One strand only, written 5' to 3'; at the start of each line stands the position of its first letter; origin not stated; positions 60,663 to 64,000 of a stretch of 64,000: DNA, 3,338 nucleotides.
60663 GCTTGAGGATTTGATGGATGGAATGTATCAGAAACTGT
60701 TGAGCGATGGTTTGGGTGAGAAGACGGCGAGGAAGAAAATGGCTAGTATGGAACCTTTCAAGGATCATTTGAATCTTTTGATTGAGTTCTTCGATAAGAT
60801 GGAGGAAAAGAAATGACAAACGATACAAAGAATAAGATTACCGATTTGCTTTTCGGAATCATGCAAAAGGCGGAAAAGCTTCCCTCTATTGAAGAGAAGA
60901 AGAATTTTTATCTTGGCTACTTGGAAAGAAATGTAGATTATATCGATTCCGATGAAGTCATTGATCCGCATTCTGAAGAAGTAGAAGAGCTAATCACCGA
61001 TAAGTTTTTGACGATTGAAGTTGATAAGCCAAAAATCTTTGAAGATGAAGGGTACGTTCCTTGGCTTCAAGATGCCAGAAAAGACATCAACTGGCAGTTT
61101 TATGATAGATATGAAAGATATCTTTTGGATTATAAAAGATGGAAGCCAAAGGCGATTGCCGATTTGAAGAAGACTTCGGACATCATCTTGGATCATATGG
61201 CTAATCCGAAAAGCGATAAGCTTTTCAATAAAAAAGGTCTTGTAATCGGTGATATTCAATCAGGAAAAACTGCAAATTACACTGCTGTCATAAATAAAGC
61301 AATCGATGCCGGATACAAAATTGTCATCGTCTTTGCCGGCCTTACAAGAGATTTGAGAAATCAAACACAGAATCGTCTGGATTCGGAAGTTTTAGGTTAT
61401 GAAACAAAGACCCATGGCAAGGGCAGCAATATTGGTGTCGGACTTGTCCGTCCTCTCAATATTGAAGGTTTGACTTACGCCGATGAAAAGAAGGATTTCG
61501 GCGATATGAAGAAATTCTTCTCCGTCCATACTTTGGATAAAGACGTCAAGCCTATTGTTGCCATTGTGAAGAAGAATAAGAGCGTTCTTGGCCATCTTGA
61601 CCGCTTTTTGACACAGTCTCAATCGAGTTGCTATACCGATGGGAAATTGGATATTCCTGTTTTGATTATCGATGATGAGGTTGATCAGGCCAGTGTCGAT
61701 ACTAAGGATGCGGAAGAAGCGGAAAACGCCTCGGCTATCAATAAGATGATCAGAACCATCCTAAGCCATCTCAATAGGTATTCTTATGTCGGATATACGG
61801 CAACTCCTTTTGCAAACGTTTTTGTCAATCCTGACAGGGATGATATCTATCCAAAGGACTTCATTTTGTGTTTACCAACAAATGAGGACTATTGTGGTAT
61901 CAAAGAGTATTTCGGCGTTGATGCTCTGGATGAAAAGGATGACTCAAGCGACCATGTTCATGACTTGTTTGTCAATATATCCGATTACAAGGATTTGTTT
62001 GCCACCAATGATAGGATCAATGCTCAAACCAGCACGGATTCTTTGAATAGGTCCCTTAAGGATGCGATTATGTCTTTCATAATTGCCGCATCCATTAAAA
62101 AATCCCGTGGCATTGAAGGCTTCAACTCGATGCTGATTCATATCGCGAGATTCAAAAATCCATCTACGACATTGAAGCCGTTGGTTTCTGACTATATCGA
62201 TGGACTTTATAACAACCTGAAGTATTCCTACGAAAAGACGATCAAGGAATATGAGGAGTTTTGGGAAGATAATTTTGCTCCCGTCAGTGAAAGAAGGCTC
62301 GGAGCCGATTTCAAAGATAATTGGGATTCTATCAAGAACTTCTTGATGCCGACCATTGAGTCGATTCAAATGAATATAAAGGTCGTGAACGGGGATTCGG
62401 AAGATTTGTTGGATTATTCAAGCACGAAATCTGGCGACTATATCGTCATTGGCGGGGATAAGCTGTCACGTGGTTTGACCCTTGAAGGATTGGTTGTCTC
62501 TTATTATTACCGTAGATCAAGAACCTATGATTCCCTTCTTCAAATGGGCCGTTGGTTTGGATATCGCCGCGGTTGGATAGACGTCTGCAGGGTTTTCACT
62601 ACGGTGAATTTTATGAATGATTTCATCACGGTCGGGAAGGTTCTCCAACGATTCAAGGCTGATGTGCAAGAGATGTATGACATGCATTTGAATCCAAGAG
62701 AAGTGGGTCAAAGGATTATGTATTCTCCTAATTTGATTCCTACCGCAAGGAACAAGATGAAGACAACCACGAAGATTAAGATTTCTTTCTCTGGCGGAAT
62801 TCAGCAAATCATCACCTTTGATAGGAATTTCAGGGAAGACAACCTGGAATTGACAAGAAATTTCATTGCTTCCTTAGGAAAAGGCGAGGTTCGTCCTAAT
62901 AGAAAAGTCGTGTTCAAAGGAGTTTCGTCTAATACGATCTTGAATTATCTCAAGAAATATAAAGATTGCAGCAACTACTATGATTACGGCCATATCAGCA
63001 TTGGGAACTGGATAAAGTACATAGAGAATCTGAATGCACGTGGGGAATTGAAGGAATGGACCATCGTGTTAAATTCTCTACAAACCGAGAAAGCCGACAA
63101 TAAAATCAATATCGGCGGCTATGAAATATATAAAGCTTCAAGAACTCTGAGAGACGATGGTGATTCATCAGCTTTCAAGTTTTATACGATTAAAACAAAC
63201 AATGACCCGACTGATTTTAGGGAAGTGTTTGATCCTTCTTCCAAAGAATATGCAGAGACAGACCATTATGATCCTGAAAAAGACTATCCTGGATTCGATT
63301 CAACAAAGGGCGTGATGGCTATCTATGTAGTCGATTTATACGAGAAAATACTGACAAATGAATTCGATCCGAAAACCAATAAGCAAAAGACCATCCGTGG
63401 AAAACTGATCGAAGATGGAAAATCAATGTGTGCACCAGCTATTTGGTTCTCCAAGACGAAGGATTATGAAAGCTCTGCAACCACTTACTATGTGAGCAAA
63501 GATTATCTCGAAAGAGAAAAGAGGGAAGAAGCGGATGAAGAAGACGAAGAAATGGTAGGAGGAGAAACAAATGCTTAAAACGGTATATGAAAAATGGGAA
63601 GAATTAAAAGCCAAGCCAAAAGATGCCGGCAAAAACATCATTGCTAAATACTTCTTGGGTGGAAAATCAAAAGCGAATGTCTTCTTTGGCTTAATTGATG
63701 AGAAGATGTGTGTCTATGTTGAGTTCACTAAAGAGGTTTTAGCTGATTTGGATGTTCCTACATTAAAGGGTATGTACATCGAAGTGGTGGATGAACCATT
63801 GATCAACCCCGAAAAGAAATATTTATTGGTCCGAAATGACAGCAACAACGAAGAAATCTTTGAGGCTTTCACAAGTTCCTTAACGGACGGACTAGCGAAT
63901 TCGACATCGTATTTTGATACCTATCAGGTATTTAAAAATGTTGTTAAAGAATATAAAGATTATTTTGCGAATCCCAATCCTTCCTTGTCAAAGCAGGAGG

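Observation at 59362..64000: GHKL (MORC/MutL-like) ATPase, Z1 SF2 NTPase and a putative PD-(D/E)XK gene: a methylase-linked defence effector module with no known mechanism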

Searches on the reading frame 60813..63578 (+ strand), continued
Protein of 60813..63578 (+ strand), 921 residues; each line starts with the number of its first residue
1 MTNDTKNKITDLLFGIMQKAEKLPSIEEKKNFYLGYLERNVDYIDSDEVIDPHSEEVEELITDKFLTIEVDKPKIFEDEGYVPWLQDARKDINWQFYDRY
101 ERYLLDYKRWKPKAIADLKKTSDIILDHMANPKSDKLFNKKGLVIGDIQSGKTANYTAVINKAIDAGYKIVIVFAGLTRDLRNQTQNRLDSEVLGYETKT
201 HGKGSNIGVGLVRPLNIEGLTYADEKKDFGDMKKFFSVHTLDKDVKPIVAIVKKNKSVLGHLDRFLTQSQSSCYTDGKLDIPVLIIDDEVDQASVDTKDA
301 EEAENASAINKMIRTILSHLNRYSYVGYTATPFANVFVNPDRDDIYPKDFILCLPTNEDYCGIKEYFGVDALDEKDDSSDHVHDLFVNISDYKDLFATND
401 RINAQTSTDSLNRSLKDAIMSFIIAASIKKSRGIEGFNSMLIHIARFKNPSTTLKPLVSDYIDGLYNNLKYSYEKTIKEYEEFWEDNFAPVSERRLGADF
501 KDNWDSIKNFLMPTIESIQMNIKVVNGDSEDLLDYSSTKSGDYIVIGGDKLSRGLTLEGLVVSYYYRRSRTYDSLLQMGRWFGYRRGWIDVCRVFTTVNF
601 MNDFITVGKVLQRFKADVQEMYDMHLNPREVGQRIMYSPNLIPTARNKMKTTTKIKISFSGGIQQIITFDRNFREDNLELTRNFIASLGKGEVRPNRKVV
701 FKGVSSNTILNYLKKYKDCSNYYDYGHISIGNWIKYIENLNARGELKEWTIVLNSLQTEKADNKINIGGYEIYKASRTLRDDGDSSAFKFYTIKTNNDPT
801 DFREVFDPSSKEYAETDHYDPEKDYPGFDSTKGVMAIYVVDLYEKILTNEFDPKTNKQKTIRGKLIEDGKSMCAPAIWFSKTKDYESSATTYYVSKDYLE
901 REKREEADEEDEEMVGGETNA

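Call 98: search_protein_families(library=pfam, proteins=[L058:2-1132:+, L058:3034-4071:+, P0375, P0381, P0384, P0385, P0388, P0394, P0396, P0401], max_evalue=0.001)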
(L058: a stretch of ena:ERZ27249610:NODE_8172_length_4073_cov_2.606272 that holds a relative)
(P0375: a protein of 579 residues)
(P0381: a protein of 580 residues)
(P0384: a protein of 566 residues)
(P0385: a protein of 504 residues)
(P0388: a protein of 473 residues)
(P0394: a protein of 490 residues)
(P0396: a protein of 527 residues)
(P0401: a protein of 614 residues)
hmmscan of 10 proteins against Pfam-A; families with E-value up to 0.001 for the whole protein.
L058:2-1132:+ (376 aa): 1 family
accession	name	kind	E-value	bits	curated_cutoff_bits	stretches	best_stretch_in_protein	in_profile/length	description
PF00145.23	DNA_methylase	-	8.1e-72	242.8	22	1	75-368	28-323/324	C-5 cytosine-specific DNA methylase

L058:3034-4071:+ (346 aa): 1 family
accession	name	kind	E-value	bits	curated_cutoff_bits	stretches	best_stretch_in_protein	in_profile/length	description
PF10117.15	McrBC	-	5.9e-38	131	23.9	1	34-308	57-318/318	McrBC 5-methylcytosine restriction system component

P0375 (579 aa): 7 families
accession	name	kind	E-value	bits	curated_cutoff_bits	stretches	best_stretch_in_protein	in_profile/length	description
PF07728.20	AAA_5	-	4.7e-14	53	22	1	300-462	1-139/139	AAA domain (dynein-related subfamily)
PF13238.12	AAA_18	-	5.8e-05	24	29.4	0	301-344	1-41/128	AAA domain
PF12775.13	AAA_7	-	0.0001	22.4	25.8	1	284-332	19-67/181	P-loop containing dynein motor region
PF20720.3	nSTAND3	-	0.00016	21.8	27.2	1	293-334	12-53/155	Novel STAND NTPase 3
PF01078.27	Mg_chelatase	-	0.0004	20.3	20.3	1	285-320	9-44/207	Magnesium chelatase, subunit ChlI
PF00004.35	AAA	-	0.00062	20.7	21.2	0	301-334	1-34/131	ATPase family associated with various cellular activities (AAA)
PF01443.25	Viral_helicase1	-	0.00067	20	21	0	302-415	2-109/228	Viral superfamily 1 RNA helicase core domain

P0381 (580 aa): 9 families
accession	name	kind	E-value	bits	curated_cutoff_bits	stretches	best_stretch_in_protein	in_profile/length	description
PF07728.20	AAA_5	-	9.4e-18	65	22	1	299-460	1-139/139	AAA domain (dynein-related subfamily)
PF00004.35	AAA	-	2.4e-05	25.2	21.2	1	300-347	1-38/131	ATPase family associated with various cellular activities (AAA)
PF20720.3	nSTAND3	-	3.2e-05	24.1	27.2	1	290-381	10-97/155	Novel STAND NTPase 3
PF07726.17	AAA_3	-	6.2e-05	23.3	27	0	299-383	1-75/131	ATPase family associated with various cellular activities (AAA)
PF13245.12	AAA_19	-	0.00015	22.4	25.1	0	298-410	12-128/134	AAA domain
PF13604.12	AAA_30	-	0.00041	20.6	27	0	289-386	9-104/191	AAA domain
PF05496.18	RuvB_N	-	0.00043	20.5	27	0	296-330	32-66/159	Holliday junction DNA helicase RuvB P-loop domain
PF12775.13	AAA_7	-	0.00059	19.9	25.8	0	272-327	6-63/181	P-loop containing dynein motor region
PF13401.12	AAA_22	-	0.00093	20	27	0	297-382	5-96/130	AAA domain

P0384 (566 aa): 1 family
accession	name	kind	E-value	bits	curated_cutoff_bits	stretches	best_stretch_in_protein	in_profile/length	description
PF07728.20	AAA_5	-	4.8e-11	43.3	22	1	269-437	1-138/139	AAA domain (dynein-related subfamily)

P0385 (504 aa): 1 family
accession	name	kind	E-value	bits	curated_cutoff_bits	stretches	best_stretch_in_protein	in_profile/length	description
PF07728.20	AAA_5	-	7.1e-10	39.5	22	1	194-374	2-138/139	AAA domain (dynein-related subfamily)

P0388 (473 aa): 5 families
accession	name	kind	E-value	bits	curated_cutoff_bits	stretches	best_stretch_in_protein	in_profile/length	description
PF07728.20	AAA_5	-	3e-16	60.1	22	1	191-372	1-139/139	AAA domain (dynein-related subfamily)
PF00004.35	AAA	-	6.3e-06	27.1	21.2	1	192-374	1-125/131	ATPase family associated with various cellular activities (AAA)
PF04851.21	ResIII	-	1.9e-05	25.1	22.5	1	191-313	25-143/164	Type III restriction enzyme, res subunit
PF13401.12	AAA_22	-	0.00023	21.9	27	1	191-322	7-110/130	AAA domain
PF13245.12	AAA_19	-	0.00037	21.1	25.1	1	191-312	13-107/134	AAA domain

P0394 (490 aa): 2 families
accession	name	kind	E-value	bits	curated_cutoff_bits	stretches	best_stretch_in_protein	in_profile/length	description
PF07728.20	AAA_5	-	2.5e-12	47.4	22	1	249-387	17-139/139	AAA domain (dynein-related subfamily)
PF00004.35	AAA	-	0.00018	22.4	21.2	0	208-390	2-126/131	ATPase family associated with various cellular activities (AAA)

P0396 (527 aa): 2 families
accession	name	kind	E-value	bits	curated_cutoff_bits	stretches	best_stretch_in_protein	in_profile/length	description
PF07728.20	AAA_5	-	3.2e-09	37.3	22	1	218-385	5-138/139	AAA domain (dynein-related subfamily)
PF13401.12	AAA_22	-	0.00074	20.3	27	0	218-322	11-108/130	AAA domain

P0401 (614 aa): 5 families
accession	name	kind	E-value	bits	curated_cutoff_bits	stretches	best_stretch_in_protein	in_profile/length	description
PF07728.20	AAA_5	-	7.5e-17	62.1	22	1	369-512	12-139/139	AAA domain (dynein-related subfamily)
PF00004.35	AAA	-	1.5e-07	32.4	21.2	1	332-515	1-126/131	ATPase family associated with various cellular activities (AAA)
PF13245.12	AAA_19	-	7.6e-05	23.3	25.1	1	330-451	12-106/134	AAA domain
PF13481.12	AAA_25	-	0.00026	21.1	27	1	310-373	16-77/195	AAA domain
PF00910.28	RNA_helicase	-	0.00027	21.8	21.5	0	332-378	1-49/105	RNA helicase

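Call 101: search_solved_structures(query=A5, max_evalue=10, show_alignments=2)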
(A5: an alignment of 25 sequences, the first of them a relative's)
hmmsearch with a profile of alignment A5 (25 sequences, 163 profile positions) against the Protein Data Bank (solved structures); distinct sequences matched with E-value up to 10: 2.
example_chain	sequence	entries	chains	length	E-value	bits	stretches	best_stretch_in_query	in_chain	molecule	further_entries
7eqh_A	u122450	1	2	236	0.52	13.6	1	58-126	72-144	Heme oxygenase 1, chloroplastic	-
1mjh_A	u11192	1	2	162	2.5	11.4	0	132-156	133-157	PROTEIN (ATP-BINDING DOMAIN OF PROTEIN MJ0577)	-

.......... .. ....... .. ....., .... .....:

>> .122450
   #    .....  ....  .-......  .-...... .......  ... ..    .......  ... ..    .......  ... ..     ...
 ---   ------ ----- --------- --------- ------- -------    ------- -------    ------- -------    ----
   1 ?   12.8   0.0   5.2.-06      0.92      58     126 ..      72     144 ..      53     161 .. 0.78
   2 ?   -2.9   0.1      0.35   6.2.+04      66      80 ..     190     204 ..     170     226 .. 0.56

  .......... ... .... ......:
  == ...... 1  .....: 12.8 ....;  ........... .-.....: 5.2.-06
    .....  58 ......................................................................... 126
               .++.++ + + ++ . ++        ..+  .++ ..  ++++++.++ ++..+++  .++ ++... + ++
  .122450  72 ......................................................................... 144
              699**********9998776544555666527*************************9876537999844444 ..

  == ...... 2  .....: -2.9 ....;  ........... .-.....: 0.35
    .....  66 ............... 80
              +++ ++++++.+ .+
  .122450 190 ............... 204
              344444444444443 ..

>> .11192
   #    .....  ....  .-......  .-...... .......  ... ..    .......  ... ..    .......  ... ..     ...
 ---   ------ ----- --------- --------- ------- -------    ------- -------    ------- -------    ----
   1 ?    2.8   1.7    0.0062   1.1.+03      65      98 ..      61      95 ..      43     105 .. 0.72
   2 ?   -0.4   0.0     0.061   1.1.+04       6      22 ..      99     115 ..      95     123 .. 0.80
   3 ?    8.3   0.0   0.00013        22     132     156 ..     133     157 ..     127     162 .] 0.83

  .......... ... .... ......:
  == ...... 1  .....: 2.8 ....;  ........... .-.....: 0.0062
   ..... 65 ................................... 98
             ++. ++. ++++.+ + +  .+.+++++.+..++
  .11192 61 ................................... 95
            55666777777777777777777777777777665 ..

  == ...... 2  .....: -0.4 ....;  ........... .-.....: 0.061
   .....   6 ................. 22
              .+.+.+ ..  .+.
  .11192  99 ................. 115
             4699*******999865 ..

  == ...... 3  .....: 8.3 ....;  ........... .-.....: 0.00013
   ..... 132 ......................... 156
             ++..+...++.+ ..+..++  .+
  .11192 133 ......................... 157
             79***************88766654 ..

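Call 106: find_encoding_contigs(protein=P0360, flank=8000, max_places=4)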
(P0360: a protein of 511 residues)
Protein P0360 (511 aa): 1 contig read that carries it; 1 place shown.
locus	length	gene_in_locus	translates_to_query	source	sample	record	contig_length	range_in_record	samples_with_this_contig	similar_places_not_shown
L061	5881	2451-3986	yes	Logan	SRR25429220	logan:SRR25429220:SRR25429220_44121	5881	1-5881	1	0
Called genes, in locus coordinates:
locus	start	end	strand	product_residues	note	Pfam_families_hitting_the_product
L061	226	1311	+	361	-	PF00145:DNA_methylase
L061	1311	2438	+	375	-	PF00145:DNA_methylase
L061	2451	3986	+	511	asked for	PF07728:AAA_5 (weak)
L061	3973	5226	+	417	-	PF09563:RE_LlaJI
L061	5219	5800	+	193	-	-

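Call 110: search_dna_similar(query=L061:3973-5226:+, collection=plasmids, mode=protein, max_evalue=0.00001, max_rows=25)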
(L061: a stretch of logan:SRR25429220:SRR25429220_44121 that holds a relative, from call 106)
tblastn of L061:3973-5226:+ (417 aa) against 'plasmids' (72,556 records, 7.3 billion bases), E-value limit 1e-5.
Records with a match: 17; places in all: 18; records where one place covers at least 80% of the query: 12.
Best place of each record, by identity: <60% 17.
By first word of the organism name: Lactococcus 5; Lactiplantibacillus 4; Acinetobacter 3; Latilactobacillus 1; Treponema 1; Bacillus 1; Escherichia 1; Vitreoscilla 1.
By predicted mobility (MOB-suite, as given by PLSDB): conjugative 10; non-mobilizable 4; mobilizable 3.
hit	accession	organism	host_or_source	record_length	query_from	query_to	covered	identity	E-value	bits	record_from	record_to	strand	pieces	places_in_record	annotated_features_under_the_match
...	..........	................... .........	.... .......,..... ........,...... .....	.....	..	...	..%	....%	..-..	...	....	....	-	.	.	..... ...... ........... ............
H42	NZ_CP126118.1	Lactiplantibacillus plantarum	fish,cell culture,gut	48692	16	391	90%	31.9%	3e-55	204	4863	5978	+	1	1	LlaJI family restriction endonuclease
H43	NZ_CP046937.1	Lactiplantibacillus plantarum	Chaeturichthys stigmatias,whole organism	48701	16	391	90%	31.9%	3e-55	204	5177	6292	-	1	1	LlaJI family restriction endonuclease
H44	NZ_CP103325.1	Lactiplantibacillus plantarum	cell culture,pearl gentian grouper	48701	16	391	90%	31.9%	3e-55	204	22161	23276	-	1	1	LlaJI family restriction endonuclease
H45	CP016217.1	Latilactobacillus curvatus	cell culture,sauerkraut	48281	16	391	90%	31.9%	1e-54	202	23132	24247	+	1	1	restriction endonuclease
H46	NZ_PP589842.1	Lactococcus sp.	Bacterial culture,Dairy environment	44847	16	391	90%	31.6%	7e-49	185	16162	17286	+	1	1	LlaJI family restriction endonuclease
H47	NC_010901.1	Lactococcus lactis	-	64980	16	391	90%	31.6%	7e-49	185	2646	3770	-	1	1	LlaJI family restriction endonuclease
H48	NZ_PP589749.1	Lactococcus sp.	Bacterial culture,Dairy environment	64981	16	391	90%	31.6%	7e-49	185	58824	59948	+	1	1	LlaJI family restriction endonuclease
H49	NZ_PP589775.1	Lactococcus sp.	Bacterial culture,Dairy environment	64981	16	391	90%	31.6%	7e-49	185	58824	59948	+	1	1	LlaJI family restriction endonuclease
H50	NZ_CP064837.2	Lactococcus lactis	Whole organism,Dairy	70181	16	391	90%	31.6%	7e-49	185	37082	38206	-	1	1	LlaJI family restriction endonuclease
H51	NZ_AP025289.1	Treponema saccharophilum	-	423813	16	389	90%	29.4%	4e-50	189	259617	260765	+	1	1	LlaJI family restriction endonuclease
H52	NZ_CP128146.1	Bacillus mycoides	bacterial isolate,field soil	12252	18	392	90%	25.8%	3e-21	103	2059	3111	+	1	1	LlaJI family restriction endonuclease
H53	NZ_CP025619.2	Acinetobacter schindleri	whole organism,air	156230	89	341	61%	28.1%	1e-9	68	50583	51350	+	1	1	LlaJI family restriction endonuclease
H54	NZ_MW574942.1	Escherichia coli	-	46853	86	342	62%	27.6%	6e-9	66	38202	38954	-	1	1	LlaJI family restriction endonuclease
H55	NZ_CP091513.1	Vitreoscilla stercoraria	Bos taurus,cell culture,Dung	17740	89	341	61%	27.6%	7e-9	66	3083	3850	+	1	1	LlaJI family restriction endonuclease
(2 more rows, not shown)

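Call 111: get_annotated_region(hit=H47, flank=6000)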
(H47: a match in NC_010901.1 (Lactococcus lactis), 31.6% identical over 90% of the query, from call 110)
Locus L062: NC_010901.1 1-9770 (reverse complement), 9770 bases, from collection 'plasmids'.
description: Lactococcus lactis plasmid pNP40, complete sequence
organism: Lactococcus lactis (NCBI taxid 1358)
taxonomy: Bacteria; Bacillota; Bacilli; Lactobacillales; Streptococcaceae; Lactococcus; Lactococcus lactis
host: -; source: -; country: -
typing (MOB-suite, as given by PLSDB): conjugative; replicon rep_cluster_571; relaxase MOB_Unknown; mating-pair formation MPF_T
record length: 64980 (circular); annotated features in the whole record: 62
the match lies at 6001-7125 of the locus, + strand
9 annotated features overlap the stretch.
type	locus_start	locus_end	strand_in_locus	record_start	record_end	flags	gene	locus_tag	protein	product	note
CDS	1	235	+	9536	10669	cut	-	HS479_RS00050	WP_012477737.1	hypothetical protein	-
CDS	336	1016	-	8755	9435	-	-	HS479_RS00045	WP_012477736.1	IS6-like element ISS1D family transposase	GO:0006313 - DNA transposition [Evidence IEA]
CDS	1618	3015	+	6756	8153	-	-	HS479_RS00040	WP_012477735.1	DNA cytosine methyltransferase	GO:0006304 - DNA modification [Evidence IEA]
CDS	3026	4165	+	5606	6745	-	-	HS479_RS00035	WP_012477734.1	DNA cytosine methyltransferase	GO:0006304 - DNA modification [Evidence IEA]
CDS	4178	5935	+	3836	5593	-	-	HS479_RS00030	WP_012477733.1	AAA family ATPase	-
CDS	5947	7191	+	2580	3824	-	-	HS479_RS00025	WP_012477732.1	LlaJI family restriction endonuclease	-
CDS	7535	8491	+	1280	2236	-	-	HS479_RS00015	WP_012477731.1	S41 family peptidase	GO:0006508 - proteolysis [Evidence IEA]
CDS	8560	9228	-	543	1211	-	-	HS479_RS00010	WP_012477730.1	type II CAAX endopeptidase family protein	GO:0071586 - CAAX-box protein processing [Evidence IEA]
CDS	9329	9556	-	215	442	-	-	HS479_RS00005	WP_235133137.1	hypothetical protein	-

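Call 114: search_solved_structures(query=L001:10386-11111:+, max_evalue=1)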
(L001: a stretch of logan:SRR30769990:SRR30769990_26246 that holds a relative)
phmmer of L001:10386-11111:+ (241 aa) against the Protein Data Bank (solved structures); distinct sequences matched with E-value up to 1: 2.
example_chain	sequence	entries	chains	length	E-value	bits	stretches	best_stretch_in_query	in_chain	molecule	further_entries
3gbu_A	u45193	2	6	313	0.81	12.9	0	151-204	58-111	Uncharacterized sugar kinase PH1459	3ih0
3ewm_A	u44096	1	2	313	0.81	12.8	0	151-204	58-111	Uncharacterized sugar kinase PH1459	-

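Call 115: search_solved_structures(query=L012:7289-8551:+, max_evalue=1)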
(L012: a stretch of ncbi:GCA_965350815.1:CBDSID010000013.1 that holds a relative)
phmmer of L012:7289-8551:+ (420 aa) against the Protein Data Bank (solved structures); distinct sequences matched with E-value up to 1: 1.
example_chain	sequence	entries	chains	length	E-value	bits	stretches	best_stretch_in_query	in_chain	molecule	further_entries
10ax_A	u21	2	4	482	0.5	12.4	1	312-391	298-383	Histone-lysine N-methyltransferase SMYD1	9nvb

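Call 116: search_protein_families(library=phrogs, proteins=[L001:9832-10380:+, L001:10386-11111:+, L012:7289-8551:+, L001:7837-9819:+, L001:6870-7850:+, window:60813-63578:+], max_evalue=0.001)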
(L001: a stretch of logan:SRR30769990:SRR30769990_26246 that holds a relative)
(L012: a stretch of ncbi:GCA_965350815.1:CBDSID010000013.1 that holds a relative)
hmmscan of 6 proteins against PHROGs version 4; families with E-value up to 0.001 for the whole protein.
L001:9832-10380:+ (182 aa): 0 families

L001:10386-11111:+ (241 aa): 0 families

L012:7289-8551:+ (420 aa): 0 families

L001:7837-9819:+ (660 aa): 2 families
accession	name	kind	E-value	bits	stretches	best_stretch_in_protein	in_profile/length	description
phrog_1841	-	moron, auxiliary metabolic gene and host takeover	5.9e-33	115.6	1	161-508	174-500/567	Abi alpha-like abortive infection mechanism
phrog_31871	-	unknown function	6e-08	33.2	1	259-366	18-116/328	-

L001:6870-7850:+ (326 aa): 0 families

window:60813-63578:+ (921 aa): 0 families

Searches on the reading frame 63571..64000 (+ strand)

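Call 3: search_protein_families(library=pfam, proteins=[window:63571-64000:+], max_evalue=0.01)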
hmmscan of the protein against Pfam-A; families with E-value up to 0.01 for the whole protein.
window:63571-64000:+ (143 aa): 1 family
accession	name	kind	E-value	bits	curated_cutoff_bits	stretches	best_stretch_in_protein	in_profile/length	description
PF14390.12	DUF4420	-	0.00028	20.6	27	1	7-142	3-135/306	Putative PD-(D/E)XK family member, (DUF4420)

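Call 4: search_protein_families(library=padloc, proteins=[window:63571-64000:+], max_evalue=0.01)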
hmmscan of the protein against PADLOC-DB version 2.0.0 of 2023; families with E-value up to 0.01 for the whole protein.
window:63571-64000:+ (143 aa): 0 families

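Call 5: search_protein_families(library=ncbifam, proteins=[window:63571-64000:+], max_evalue=0.01)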
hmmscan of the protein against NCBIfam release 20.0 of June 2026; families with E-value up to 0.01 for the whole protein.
window:63571-64000:+ (143 aa): 0 families
